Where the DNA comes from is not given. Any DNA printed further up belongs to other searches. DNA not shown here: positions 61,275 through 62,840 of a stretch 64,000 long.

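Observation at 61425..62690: PLP fold-III decarboxylase homologue in a glycan locus, apparently lacking the CESGD cysteine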

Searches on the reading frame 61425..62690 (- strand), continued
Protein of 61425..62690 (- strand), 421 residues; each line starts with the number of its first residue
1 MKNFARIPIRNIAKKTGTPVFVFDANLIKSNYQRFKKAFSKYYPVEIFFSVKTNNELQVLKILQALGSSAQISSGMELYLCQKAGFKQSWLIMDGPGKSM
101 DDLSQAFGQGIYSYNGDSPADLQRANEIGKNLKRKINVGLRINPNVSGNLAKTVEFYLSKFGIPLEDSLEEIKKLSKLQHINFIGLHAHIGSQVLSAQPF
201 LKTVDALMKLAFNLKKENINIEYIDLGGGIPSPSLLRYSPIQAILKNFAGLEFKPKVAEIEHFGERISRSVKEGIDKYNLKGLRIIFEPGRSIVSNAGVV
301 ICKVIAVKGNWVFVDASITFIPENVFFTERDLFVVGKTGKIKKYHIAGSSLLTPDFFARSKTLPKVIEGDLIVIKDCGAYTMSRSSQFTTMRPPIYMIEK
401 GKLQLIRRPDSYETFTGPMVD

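Call 32: search_protein_families(library=pfam, proteins=[L043:9271-10278:+, L045:9202-10134:+, L045:10875-12845:+, L016:11259-12935:+, L008:6932-7945:+, L043:5961-7220:+, L045:12867-13895:+, L016:9425-10237:+, L014:7268-8197:+], max_evalue=0.001)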
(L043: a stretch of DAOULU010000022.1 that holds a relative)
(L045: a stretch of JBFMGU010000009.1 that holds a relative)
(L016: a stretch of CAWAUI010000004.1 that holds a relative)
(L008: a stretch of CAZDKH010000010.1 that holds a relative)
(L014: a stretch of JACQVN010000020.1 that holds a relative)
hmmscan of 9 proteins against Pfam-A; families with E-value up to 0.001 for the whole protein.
L043:9271-10278:+ (335 aa): 8 families
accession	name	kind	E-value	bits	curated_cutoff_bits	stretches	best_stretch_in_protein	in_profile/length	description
PF01370.27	Epimerase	-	1.6e-30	106.7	20.9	1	7-236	1-240/240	NAD dependent epimerase/dehydratase family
PF01073.25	3Beta_HSD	-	2.4e-18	66.6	22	1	8-224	1-230/280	3-beta hydroxysteroid dehydrogenase/isomerase family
PF16363.11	GDP_Man_Dehyd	-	3.5e-14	53.5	27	1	8-263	1-276/332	GDP-mannose 4,6 dehydratase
PF13460.12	NAD_binding_10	-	5.8e-13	49.6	27.2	1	11-187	1-158/184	NAD(P)H-binding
PF07993.18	NAD_binding_4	-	2e-12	47.2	20.1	2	85-181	104-213/258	Male sterility protein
PF04321.23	RmlD_sub_bind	-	2.3e-09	37.2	27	1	8-257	4-235/287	RmlD substrate binding domain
PF05368.20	NmrA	-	3.5e-06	27.3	27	1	8-117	6-107/298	NmrA-like family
PF02719.21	Polysacc_synt_2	-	0.00012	21.9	20.2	0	8-117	2-128/293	Polysaccharide biosynthesis protein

L045:9202-10134:+ (310 aa): 8 families
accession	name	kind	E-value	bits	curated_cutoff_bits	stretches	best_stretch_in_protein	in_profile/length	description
PF01370.27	Epimerase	-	2.3e-29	102.9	20.9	1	6-207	2-224/240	NAD dependent epimerase/dehydratase family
PF13460.12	NAD_binding_10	-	6.2e-13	49.4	27.2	1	9-128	1-112/184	NAD(P)H-binding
PF01073.25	3Beta_HSD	-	1.1e-12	48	22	1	6-117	1-119/280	3-beta hydroxysteroid dehydrogenase/isomerase family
PF07993.18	NAD_binding_4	-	2.2e-10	40.6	20.1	2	8-38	2-35/258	Male sterility protein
PF16363.11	GDP_Man_Dehyd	-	6.8e-10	39.3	27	1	7-115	2-130/332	GDP-mannose 4,6 dehydratase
PF05368.20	NmrA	-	1.7e-08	34.8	27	1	4-125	4-118/298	NmrA-like family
PF02719.21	Polysacc_synt_2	-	1.4e-06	28.1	20.2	1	67-119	79-133/293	Polysaccharide biosynthesis protein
PF04321.23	RmlD_sub_bind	-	0.00017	21.2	27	1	6-121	4-108/287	RmlD substrate binding domain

L045:10875-12845:+ (656 aa): 13 families
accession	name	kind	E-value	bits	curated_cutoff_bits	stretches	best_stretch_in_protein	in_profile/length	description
PF13414.12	TPR_11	-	4.9e-09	36.2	26.8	0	477-513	6-42/42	TPR repeat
PF07719.23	TPR_2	-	8.3e-09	35.4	27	0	465-495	1-31/34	Tetratricopeptide repeat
PF14559.12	TPR_19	-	3.3e-08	34.2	25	0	482-524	8-50/68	Tetratricopeptide repeat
PF13431.12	TPR_17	-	8e-08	32.4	24.4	0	453-486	1-34/34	Tetratricopeptide repeat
PF08409.16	TMTC_DUF1736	-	9e-08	32.4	27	1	279-341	8-71/75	Protein O-mannosyl-transferase TMTC, DUF1736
PF13432.12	TPR_16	-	5.2e-07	30.4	32.7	0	453-499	19-65/65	Tetratricopeptide repeat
PF13181.12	TPR_8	-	7.1e-07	29.3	25.7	0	604-632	5-32/34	Tetratricopeptide repeat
PF00515.34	TPR_1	-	8.2e-07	29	27.8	0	465-497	1-33/34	Tetratricopeptide repeat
PF13428.12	TPR_14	-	9.3e-06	26.3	23.5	0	468-506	4-42/44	Tetratricopeptide repeat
PF13424.12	TPR_12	-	7.5e-05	23.3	30.1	0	467-524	5-70/77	Tetratricopeptide repeat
PF12895.13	ANAPC3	-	0.00021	21.9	27.2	0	483-550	7-74/82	Anaphase-promoting complex, cyclosome, subunit 3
PF13371.12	TPR_9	-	0.00042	20.7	35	0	474-523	4-53/73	Tetratricopeptide repeat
PF13176.12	TPR_7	-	0.00042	20.6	27.9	0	470-500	4-34/36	Tetratricopeptide repeat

L016:11259-12935:+ (558 aa): 2 families
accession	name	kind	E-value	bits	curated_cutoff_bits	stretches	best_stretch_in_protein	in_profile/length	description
PF13231.12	PMT_2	-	1.2e-07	32.5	26.1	1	96-245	13-157/160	Dolichyl-phosphate-mannose-protein mannosyltransferase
PF02366.24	PMT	-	1.1e-05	25.6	22.7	1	110-246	87-231/245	Dolichyl-phosphate-mannose-protein mannosyltransferase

L008:6932-7945:+ (337 aa): 8 families
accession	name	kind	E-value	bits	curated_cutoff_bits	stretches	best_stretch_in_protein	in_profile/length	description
PF07993.18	NAD_binding_4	-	1.8e-43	149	20.1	1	9-225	1-258/258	Male sterility protein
PF01370.27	Epimerase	-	1.7e-17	64.1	20.9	1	8-181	2-177/240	NAD dependent epimerase/dehydratase family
PF01073.25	3Beta_HSD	-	1.6e-14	54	22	1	9-162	2-159/280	3-beta hydroxysteroid dehydrogenase/isomerase family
PF16363.11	GDP_Man_Dehyd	-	7.5e-09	35.9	27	1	8-171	1-175/332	GDP-mannose 4,6 dehydratase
PF04321.23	RmlD_sub_bind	-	1.3e-05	24.9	27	1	8-181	4-157/287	RmlD substrate binding domain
PF13460.12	NAD_binding_10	-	0.00032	21.1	27.2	1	11-159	1-130/184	NAD(P)H-binding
PF05368.20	NmrA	-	0.00067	19.8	27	1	8-41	6-37/298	NmrA-like family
PF02719.21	Polysacc_synt_2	-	0.00077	19.2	20.2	0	8-123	2-128/293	Polysaccharide biosynthesis protein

L043:5961-7220:+ (419 aa): 1 family
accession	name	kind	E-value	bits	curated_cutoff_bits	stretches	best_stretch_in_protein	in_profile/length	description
PF01757.29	Acyl_transf_3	-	1.2e-28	100.6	31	1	54-405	3-325/326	Acyltransferase domain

L045:12867-13895:+ (342 aa): 3 families
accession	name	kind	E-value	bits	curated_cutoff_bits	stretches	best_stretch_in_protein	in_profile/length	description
PF00583.31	Acetyltransf_1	-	5.2e-08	33.6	20.7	1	112-190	33-111/116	Acetyltransferase (GNAT) family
PF13508.13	Acetyltransf_7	-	3.5e-07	30.9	27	1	115-190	5-77/84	Acetyltransferase (GNAT) domain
PF13673.13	Acetyltransf_10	-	0.00017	22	23.6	1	110-174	29-87/128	Acetyltransferase (GNAT) domain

L016:9425-10237:+ (270 aa): 6 families
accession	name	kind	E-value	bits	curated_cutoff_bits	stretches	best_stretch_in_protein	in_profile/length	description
PF01370.27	Epimerase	-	5.1e-25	88.7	20.9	1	8-175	61-240/240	NAD dependent epimerase/dehydratase family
PF16363.11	GDP_Man_Dehyd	-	3.7e-14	53.4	27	1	9-193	75-267/332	GDP-mannose 4,6 dehydratase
PF07993.18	NAD_binding_4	-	9.4e-11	41.8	20.1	1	3-120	82-215/258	Male sterility protein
PF01073.25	3Beta_HSD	-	1.5e-07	31.2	22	1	7-168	64-235/280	3-beta hydroxysteroid dehydrogenase/isomerase family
PF04321.23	RmlD_sub_bind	-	2.9e-05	23.7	27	1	11-96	53-138/287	RmlD substrate binding domain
PF02719.21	Polysacc_synt_2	-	0.00026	20.7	20.2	1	9-62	77-132/293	Polysaccharide biosynthesis protein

L014:7268-8197:+ (309 aa): 0 families

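Call 45: find_encoding_contigs(protein=P0122, flank=10000, max_places=2)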
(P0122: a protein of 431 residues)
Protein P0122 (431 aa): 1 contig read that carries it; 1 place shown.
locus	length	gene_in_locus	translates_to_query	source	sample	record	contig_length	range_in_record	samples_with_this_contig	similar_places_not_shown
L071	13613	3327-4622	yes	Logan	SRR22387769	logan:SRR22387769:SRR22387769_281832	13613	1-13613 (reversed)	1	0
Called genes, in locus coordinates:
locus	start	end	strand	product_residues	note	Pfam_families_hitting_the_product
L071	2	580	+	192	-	?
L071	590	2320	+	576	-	PF26626:DUF8201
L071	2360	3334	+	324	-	PF01073:3Beta_HSD, PF01370:Epimerase, PF07993:NAD_binding_4, PF13460:NAD_binding_10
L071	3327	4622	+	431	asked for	PF00278:Orn_DAP_Arg_deC (weak), PF01168:Ala_racemase_N (weak), PF02784:Orn_Arg_deC_N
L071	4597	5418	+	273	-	PF01209:Ubie_methyltran, PF08241:Methyltransf_11, PF08242:Methyltransf_12, PF13489:Methyltransf_23, PF13649:Methyltransf_25, PF13847:Methyltransf_31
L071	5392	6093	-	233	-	PF00535:Glycos_transf_2, PF10111:Glyco_tranf_2_2, PF13641:Glyco_tranf_2_3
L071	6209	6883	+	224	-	PF08241:Methyltransf_11 (weak)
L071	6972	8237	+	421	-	PF01943:Polysacc_synt, PF13440:Polysacc_synt_3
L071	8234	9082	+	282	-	PF00535:Glycos_transf_2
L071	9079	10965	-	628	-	PF13522:GATase_6, PF13537:GATase_7, PF00733:Asn_synthase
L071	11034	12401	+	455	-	-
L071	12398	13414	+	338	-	PF13439:Glyco_transf_4, PF00534:Glycos_transf_1, PF13692:Glyco_trans_1_4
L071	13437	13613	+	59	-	?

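Call 46: find_encoding_contigs(protein=P0072, flank=10000, max_places=2)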
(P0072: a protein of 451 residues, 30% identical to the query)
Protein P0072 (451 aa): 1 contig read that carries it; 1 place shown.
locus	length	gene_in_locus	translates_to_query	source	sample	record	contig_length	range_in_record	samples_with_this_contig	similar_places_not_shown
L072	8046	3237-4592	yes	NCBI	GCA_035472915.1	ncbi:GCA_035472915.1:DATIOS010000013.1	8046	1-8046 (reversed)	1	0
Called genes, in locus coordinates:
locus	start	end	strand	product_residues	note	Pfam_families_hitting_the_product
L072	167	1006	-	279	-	-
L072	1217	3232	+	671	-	PF26549:Tricorn_N (weak), PF07676:PD40 (weak), PF07859:Abhydrolase_3 (faint), PF26549:Tricorn_N (weak), PF02129:Peptidase_S15 (weak), PF20434:BD-FAE, PF00326:Peptidase_S9, PF01738:DLH, +2 more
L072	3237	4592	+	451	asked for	PF01168:Ala_racemase_N, PF02784:Orn_Arg_deC_N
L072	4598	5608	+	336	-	PF01073:3Beta_HSD, PF01370:Epimerase, PF02719:Polysacc_synt_2 (weak), PF04321:RmlD_sub_bind, PF05368:NmrA (weak), PF13460:NAD_binding_10, PF16363:GDP_Man_Dehyd, PF07993:NAD_binding_4 (weak)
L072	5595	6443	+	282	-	PF01209:Ubie_methyltran, PF08241:Methyltransf_11, PF08242:Methyltransf_12, PF13489:Methyltransf_23, PF13649:Methyltransf_25, PF13847:Methyltransf_31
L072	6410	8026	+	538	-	PF02366:PMT (weak), PF13231:PMT_2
